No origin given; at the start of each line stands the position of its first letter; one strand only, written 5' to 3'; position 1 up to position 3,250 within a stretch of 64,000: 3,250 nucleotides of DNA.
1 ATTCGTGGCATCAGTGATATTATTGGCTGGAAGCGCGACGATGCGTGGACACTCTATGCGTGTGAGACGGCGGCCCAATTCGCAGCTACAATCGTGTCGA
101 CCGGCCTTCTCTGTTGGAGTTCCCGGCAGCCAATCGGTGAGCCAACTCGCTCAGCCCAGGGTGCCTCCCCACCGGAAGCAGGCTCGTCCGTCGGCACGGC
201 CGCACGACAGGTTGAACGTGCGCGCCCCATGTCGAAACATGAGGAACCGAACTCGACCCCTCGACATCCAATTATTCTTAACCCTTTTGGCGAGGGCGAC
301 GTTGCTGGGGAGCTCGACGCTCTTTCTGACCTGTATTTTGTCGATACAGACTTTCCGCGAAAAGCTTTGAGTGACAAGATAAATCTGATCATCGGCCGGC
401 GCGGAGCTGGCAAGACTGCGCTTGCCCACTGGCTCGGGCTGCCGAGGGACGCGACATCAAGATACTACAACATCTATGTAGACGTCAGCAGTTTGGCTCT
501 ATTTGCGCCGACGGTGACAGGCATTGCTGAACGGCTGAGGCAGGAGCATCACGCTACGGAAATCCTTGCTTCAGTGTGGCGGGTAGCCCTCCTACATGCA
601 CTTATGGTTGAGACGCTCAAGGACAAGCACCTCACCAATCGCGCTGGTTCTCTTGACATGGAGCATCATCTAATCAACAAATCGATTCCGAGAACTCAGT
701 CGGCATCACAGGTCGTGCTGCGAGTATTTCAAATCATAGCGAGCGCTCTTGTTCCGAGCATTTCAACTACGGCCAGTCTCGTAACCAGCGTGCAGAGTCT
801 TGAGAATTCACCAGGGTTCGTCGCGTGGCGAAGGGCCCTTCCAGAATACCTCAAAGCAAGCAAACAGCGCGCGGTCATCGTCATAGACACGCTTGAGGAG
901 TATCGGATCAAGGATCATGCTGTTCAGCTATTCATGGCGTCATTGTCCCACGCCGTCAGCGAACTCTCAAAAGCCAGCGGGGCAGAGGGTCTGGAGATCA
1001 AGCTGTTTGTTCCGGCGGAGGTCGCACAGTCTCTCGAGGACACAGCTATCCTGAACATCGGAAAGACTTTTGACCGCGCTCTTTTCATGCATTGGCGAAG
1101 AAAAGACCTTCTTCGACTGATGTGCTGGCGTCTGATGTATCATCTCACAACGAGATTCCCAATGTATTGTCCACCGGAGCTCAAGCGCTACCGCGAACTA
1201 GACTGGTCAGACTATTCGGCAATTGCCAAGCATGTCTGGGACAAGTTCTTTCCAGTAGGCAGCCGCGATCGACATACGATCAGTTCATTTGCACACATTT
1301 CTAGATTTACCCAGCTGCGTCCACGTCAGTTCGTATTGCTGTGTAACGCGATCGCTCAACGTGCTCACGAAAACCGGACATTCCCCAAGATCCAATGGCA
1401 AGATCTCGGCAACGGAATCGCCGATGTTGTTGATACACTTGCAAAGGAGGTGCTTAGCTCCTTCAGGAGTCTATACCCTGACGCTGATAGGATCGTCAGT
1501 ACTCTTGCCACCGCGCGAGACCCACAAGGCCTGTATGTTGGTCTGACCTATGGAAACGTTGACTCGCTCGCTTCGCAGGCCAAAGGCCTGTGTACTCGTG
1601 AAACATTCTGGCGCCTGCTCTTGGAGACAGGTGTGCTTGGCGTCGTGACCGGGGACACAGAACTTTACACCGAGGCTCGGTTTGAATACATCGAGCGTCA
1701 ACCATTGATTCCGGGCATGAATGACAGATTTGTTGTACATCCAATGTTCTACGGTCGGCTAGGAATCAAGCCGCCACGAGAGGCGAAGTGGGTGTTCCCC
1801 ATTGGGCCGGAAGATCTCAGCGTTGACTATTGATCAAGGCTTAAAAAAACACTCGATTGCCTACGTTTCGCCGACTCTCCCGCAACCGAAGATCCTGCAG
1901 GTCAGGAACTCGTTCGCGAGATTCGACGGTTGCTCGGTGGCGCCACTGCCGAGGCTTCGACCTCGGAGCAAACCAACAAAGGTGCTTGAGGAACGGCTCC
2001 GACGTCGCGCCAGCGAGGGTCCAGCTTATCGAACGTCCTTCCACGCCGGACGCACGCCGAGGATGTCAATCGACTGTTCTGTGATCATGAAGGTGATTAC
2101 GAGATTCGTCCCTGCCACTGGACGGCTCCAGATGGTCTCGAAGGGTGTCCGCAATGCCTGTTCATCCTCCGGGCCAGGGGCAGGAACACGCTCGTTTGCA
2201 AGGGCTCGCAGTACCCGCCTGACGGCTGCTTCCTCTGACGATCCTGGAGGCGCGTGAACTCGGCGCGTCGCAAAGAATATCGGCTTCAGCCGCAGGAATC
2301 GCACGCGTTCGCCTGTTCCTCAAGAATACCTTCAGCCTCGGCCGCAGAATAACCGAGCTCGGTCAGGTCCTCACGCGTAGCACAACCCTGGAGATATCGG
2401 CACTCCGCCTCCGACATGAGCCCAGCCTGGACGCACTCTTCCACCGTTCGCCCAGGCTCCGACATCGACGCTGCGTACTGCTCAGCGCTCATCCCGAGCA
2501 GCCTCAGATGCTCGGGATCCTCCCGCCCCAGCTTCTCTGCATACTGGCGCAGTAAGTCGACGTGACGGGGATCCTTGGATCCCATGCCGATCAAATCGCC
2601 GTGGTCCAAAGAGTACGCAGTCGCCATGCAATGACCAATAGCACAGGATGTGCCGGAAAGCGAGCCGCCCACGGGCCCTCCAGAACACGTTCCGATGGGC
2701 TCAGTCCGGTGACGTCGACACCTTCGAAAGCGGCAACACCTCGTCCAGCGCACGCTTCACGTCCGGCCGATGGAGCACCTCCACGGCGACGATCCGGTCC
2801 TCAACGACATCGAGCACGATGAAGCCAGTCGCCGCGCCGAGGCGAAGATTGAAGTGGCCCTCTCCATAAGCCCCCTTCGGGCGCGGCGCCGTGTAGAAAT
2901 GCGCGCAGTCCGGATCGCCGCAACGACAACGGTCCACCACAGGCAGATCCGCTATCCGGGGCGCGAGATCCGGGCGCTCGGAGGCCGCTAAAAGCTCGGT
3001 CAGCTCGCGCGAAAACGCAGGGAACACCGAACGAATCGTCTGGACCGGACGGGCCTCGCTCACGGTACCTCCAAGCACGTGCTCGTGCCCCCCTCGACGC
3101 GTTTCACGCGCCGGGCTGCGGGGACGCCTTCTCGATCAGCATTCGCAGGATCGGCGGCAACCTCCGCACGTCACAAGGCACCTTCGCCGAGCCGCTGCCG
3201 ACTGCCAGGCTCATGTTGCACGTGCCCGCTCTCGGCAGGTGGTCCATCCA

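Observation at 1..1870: Low-GC island encoding a P-loop NTPase, possibly the 3' part of a larger horizontally acquired defence/Abi-like gene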

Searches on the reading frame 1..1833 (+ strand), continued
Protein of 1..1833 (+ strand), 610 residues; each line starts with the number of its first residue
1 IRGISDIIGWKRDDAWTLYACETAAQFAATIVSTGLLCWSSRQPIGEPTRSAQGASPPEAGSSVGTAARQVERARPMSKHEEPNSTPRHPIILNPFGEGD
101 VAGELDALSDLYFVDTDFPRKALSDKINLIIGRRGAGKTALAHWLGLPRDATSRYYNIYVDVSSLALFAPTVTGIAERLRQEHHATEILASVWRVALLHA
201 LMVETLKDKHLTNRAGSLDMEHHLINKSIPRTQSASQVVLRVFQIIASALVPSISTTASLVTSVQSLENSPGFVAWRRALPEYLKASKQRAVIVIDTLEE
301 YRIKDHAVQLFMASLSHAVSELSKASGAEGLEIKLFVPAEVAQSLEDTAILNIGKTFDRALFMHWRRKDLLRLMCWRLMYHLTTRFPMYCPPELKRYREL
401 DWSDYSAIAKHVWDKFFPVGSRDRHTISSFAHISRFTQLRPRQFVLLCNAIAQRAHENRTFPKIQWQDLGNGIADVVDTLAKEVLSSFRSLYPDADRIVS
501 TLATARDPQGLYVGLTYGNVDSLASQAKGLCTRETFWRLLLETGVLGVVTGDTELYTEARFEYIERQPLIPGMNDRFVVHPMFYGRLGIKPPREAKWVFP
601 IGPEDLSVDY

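Call 79: search_solved_structures(query=A3, max_evalue=0.001, show_alignments=1)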
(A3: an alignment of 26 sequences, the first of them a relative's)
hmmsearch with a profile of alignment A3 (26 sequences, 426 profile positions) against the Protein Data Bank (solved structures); distinct sequences matched with E-value up to 0.001: 36.
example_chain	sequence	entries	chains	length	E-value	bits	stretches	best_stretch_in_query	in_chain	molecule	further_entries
4qez_B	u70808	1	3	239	2.3e-16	63.2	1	190-273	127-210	5'-methylthioadenosine/S-adenosylhomocysteine nucleosidase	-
4g41_A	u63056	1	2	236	1.7e-13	53.8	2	204-261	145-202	MTA/SAH nucleosidase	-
6if8_A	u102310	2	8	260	5.7e-12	48.8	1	203-267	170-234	5'-methylthioadenosine/S-adenosylhomocysteine nucleosidase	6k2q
5dk6_A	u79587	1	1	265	1.9e-11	47.1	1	198-282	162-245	5'-methylthioadenosine/S-adenosylhomocysteine nucleosidase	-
4f1w_A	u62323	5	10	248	2.3e-11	46.7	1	207-262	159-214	5'-methylthioadenosine/S-adenosylhomocysteine nucleosidase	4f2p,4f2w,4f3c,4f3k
1jys_A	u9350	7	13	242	6e-11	45.4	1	207-262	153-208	MTA/SAH nucleosidase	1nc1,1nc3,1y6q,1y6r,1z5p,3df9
3eei_A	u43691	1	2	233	6.8e-11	45.2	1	204-275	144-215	5-methylthioadenosine nucleosidase/S-adenosylhomocysteine nucleosidase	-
4g89_A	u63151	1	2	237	7.7e-11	45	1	207-262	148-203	5'-methylthioadenosine/S-adenosylhomocysteine nucleosidase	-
3o4v_A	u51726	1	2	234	1.3e-10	44.3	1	207-262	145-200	MTA/SAH nucleosidase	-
4wkc_A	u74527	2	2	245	2.7e-10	43.2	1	207-262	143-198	5'-methylthioadenosine/S-adenosylhomocysteine nucleosidase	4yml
1z5n_A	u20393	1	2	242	7.5e-10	41.8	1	207-262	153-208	MTA/SAH nucleosidase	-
1z5o_A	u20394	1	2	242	8.5e-10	41.6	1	207-262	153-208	MTA/SAH nucleosidase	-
4jwt_A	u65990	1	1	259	1.5e-09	40.8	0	10-136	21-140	Methylthioadenosine nucleosidase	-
3dp9_A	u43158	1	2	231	2.2e-09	40.3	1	190-262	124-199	MTA/SAH nucleosidase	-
4jos_A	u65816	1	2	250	2.2e-09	40.2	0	13-119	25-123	Adenosylhomocysteine nucleosidase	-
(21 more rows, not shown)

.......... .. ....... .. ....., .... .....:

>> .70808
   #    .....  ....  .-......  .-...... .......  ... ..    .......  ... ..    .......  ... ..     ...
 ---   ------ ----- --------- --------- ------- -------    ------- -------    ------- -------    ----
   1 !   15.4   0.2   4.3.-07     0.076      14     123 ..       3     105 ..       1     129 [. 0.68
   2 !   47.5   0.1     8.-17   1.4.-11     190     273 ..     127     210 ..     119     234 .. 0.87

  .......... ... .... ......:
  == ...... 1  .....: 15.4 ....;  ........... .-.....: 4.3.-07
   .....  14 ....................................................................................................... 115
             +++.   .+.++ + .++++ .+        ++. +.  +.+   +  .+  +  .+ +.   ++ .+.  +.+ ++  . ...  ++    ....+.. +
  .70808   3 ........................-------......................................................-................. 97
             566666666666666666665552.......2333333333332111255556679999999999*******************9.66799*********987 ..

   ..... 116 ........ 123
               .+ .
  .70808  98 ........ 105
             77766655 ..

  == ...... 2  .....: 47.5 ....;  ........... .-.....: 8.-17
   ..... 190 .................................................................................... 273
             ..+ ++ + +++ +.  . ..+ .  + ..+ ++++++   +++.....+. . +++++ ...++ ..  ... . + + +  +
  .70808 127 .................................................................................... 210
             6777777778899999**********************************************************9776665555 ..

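Call 82: search_protein_families(library=padloc, alignment_id=A4, max_evalue=0.00001)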
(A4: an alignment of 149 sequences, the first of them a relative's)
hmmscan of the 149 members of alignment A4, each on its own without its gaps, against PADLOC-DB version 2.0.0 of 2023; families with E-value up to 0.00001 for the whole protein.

A. member 1, L001:9399-9917:- (172 aa): 0 families

B. families by the number of members that match (of 149 scanned): 19 families
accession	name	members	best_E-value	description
PDLC04134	mad2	4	1.1e-15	mads_2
PDLC04135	mad3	2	1.2e-24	mads_3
PDLC02980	AriA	2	6.2e-12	-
PDLC02209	QatA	1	5.6e-20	-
PDLC02210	QatA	1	8.8e-18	-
PDLC02361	PifA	1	9e-13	PifA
PDLC04959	PDC-S20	1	5.5e-12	-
PDLC02919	HEAT-ARM_XIII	1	7.6e-12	-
PDLC01761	Cas3b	1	3e-11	-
PDLC02914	ATPase-Toprim_I-B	1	2.3e-08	-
PDLC01990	CARF_m8--CARF_Beta-galactosidase_LolE_TM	1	4.8e-08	-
PDLC01991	CARF_m8--CARF_LolE_TM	1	1.1e-07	-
PDLC04140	mad8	1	9e-07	mads_8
PDLC04957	PDC-S20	1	1.1e-06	-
PDLC03859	LmuB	1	1.3e-06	-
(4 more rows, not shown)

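Call 85: find_related_loci(query=A2, collection=viral_contigs, flank=5000)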
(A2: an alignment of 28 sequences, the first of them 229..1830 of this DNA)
Query A2 (534 aa) in viral_contigs; peptide patterns used: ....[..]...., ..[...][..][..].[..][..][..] (x = any residue, [..] = any of these).
35 stretches matched a pattern, but none encodes a relative of the query by tblastn (E <= 1e-3).

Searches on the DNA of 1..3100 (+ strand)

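Call 52: search_dna_similar(query=window:1-3100:+, collection=plasmids, mode=distant, max_rows=10)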
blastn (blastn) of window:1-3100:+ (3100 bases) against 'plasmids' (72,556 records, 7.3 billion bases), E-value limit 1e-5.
No match.

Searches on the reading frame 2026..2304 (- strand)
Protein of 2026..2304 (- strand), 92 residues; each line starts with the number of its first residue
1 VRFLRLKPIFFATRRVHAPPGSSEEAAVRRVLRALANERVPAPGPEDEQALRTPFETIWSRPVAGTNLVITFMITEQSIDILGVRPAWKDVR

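Call 4: search_protein_families(library=pfam, proteins=[window:2026-2304:-], max_evalue=1)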
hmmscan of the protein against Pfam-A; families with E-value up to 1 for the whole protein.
window:2026-2304:- (92 aa): 0 families

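Call 5: search_protein_families(library=padloc, proteins=[window:2026-2304:-], max_evalue=1)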
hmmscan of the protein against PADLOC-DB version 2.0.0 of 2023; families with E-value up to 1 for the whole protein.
window:2026-2304:- (92 aa): 0 families

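Call 6: search_protein_families(library=ncbifam, proteins=[window:2026-2304:-], max_evalue=1)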
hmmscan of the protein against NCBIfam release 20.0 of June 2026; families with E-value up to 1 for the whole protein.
window:2026-2304:- (92 aa): 0 families

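Call 40: search_solved_structures(query=window:2026-2304:-, max_evalue=10)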
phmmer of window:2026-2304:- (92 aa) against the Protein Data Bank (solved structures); distinct sequences matched with E-value up to 10: 1.
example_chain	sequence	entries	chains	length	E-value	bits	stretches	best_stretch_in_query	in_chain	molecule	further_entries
7mwr_A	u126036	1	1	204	8.2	10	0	22-68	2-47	LHD101A54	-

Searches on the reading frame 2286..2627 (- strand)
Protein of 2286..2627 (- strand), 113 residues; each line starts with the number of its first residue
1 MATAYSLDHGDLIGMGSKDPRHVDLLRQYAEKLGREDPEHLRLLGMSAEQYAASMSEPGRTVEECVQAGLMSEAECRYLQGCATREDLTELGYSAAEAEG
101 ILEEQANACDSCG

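Call 4: search_protein_families(library=pfam, proteins=[window:2286-2627:-], max_evalue=1)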
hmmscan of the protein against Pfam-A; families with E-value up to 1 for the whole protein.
window:2286-2627:- (113 aa): 3 families
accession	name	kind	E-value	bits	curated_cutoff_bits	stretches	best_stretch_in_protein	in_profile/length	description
PF11372.14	DUF3173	-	0.04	14.2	25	1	83-104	3-24/58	Domain of unknown function (DUF3173)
PF07499.19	RuvA_C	-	0.14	13.1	24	0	88-105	10-27/47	RuvA, C-terminal domain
PF10123.14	Mu-like_Pro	-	0.15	12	25.2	1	9-61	244-296/330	Mu-like prophage I protein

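Call 5: search_protein_families(library=padloc, proteins=[window:2286-2627:-], max_evalue=1)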
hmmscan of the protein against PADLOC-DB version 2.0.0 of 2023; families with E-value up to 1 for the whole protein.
window:2286-2627:- (113 aa): 1 family
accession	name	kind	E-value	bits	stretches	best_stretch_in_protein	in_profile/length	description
PDLC00607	ZorA1|ZorA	-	0.02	12.1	1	24-65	498-539/551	MotA/ExbB/TolQ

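Call 6: search_protein_families(library=ncbifam, proteins=[window:2286-2627:-], max_evalue=1)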
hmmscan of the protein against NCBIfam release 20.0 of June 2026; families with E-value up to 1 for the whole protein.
window:2286-2627:- (113 aa): 0 families

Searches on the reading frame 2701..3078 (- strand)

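Call 4: search_protein_families(library=pfam, proteins=[window:2701-3078:-], max_evalue=1)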
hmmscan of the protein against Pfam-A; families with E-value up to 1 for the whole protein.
window:2701-3078:- (125 aa): 1 family
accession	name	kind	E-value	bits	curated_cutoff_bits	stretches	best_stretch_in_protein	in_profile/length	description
PF19286.4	ZSWIM1-3_C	-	0.3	11.3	27.6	1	22-43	11-32/45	Zinc finger SWIM domain-containing protein 1/3, C-terminal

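Call 5: search_protein_families(library=padloc, proteins=[window:2701-3078:-], max_evalue=1)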
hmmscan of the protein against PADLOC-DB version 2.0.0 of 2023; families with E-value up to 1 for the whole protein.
window:2701-3078:- (125 aa): 0 families

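Call 6: search_protein_families(library=ncbifam, proteins=[window:2701-3078:-], max_evalue=1)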
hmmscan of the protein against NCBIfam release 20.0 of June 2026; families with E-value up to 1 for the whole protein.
window:2701-3078:- (125 aa): 0 families
